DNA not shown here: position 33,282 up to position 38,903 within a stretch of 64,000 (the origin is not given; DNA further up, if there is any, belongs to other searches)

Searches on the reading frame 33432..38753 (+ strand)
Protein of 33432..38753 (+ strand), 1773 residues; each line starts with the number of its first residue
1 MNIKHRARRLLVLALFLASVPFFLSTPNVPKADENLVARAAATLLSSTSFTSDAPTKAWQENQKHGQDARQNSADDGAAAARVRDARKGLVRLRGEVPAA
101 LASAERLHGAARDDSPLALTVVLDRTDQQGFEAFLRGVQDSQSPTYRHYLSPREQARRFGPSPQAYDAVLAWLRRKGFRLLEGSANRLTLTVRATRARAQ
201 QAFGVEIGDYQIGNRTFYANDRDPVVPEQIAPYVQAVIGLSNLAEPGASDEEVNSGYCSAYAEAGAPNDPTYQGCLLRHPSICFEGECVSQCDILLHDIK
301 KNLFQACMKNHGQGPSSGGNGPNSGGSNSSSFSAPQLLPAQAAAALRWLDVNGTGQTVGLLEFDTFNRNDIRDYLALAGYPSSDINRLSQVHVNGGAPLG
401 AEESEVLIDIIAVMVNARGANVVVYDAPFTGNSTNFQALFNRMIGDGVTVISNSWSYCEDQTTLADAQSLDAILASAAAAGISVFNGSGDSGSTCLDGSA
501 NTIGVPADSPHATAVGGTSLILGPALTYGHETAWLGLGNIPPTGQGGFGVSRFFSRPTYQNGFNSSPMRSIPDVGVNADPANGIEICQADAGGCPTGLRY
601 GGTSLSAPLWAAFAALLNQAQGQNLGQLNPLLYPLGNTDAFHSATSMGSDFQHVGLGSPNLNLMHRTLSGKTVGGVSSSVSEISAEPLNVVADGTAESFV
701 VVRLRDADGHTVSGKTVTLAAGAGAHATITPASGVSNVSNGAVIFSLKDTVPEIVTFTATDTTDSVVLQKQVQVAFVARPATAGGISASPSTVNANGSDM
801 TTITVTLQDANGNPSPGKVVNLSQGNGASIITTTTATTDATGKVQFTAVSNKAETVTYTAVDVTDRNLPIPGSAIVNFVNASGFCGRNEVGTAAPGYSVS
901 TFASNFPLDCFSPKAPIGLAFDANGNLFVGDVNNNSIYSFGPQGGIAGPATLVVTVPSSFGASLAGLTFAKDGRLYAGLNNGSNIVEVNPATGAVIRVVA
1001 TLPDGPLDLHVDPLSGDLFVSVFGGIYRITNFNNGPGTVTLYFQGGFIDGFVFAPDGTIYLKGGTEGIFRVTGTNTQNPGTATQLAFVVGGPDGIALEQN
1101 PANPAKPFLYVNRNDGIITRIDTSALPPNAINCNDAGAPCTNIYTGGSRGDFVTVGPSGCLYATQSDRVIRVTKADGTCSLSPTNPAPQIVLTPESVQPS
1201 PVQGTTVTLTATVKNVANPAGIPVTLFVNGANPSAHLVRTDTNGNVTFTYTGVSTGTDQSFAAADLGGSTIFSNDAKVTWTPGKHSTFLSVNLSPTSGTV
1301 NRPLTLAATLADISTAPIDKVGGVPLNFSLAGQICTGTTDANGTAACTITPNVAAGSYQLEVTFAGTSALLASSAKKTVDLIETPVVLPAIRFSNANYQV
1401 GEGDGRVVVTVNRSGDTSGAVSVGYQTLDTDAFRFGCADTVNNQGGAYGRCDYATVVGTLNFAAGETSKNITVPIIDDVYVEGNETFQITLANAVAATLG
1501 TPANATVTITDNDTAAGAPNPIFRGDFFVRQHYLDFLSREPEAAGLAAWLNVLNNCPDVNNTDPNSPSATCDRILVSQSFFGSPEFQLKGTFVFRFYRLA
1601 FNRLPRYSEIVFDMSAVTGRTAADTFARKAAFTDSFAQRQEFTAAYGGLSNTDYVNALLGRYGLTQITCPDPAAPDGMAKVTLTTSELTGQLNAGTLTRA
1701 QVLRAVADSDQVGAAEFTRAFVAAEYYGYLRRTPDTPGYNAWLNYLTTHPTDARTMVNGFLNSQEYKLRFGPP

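Call 12: search_protein_families(library=pfam, proteins=[window:33432-38753:+], max_evalue=0.001)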
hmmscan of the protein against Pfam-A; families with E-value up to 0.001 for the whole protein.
window:33432-38753:+ (1773 aa): 7 families
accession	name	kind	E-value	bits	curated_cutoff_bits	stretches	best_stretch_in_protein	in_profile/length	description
PF09286.16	Pro-kuma_activ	-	1.7e-28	100.1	23.5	1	109-242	7-142/143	Pro-kumamolisin, activation domain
PF02369.22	Big_1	-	1.9e-26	92.4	34.9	2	786-860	4-78/93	Bacterial Ig-like domain (group 1)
PF03160.20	Calx-beta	-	1.5e-18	67.4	27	1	1391-1513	8-119/119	Calx-beta domain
PF13946.11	DUF4214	-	5.5e-15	55.6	23.2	1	1718-1769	20-71/72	Domain of unknown function (DUF4214)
PF09134.16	Invasin_D3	-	1.3e-13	51.7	33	2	785-860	6-80/98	Invasin, domain 3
PF16640.11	Big_3_5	-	6.8e-08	33.4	35.5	1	1292-1379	2-85/88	Bacterial Ig-like domain (group 3)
PF18565.7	Glyco_hydro2_C5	-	1.7e-05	25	32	0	787-818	4-35/103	Glycoside hydrolase family 2 C-terminal domain 5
